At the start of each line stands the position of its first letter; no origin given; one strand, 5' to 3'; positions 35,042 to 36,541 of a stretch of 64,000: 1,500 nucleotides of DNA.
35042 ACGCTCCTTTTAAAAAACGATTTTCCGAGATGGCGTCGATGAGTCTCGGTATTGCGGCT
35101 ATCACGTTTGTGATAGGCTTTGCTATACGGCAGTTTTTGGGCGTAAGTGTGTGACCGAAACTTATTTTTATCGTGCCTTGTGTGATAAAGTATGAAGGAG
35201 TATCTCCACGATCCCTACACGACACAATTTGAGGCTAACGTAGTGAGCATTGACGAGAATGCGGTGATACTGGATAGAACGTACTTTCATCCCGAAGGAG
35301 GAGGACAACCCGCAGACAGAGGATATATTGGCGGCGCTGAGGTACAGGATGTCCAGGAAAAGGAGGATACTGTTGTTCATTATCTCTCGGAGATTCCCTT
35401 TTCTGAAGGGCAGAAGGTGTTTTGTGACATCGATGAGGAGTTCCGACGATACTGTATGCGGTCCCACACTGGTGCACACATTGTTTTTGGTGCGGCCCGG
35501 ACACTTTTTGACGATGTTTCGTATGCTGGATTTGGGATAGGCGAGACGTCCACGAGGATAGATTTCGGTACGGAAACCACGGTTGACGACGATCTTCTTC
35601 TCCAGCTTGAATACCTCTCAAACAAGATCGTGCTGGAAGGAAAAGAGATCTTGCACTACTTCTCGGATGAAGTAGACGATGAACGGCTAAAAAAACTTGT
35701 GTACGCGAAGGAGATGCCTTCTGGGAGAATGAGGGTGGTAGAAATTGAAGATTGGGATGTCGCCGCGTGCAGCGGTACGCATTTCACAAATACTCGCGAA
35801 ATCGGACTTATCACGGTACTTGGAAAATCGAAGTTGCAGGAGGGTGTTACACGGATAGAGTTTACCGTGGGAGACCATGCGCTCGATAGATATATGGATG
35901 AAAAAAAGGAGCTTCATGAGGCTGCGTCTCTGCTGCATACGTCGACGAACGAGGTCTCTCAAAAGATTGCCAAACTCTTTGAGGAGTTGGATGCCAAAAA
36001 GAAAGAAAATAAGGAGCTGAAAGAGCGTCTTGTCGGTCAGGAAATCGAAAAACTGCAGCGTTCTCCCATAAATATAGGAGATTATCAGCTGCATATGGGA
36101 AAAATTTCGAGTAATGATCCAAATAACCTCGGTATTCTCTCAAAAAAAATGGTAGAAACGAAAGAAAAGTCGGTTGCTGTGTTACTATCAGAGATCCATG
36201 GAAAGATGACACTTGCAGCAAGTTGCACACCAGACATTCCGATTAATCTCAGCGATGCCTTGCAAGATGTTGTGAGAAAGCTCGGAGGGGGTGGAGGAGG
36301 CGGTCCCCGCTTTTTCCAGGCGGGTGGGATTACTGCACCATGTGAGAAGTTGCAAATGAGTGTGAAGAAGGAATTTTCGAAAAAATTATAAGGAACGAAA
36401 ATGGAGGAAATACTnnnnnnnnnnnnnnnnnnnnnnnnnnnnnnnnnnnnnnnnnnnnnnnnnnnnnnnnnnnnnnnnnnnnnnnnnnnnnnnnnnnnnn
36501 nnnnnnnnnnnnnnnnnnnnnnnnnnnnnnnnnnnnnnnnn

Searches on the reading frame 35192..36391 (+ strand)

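Call 86: search_protein_families(library=ncbifam, proteins=[window:35192-36391:+], max_evalue=1e-10)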
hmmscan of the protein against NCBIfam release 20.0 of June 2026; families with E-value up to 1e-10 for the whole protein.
window:35192-36391:+ (399 aa): 3 families
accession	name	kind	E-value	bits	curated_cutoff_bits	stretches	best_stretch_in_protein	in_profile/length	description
TIGR03683.1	A-tRNA_syn_arch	equivalog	1.2e-76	258.7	744.7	1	3-379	504-884/902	alanine--tRNA ligase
TIGR00344.1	alaS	equivalog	7.9e-63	213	457.05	1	19-379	478-847/847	alanine--tRNA ligase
NF040865.1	a_tRNA_ed_AlaXM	equivalog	1.7e-46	158.9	300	1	4-226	5-233/234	alanyl-tRNA editing protein AlaXM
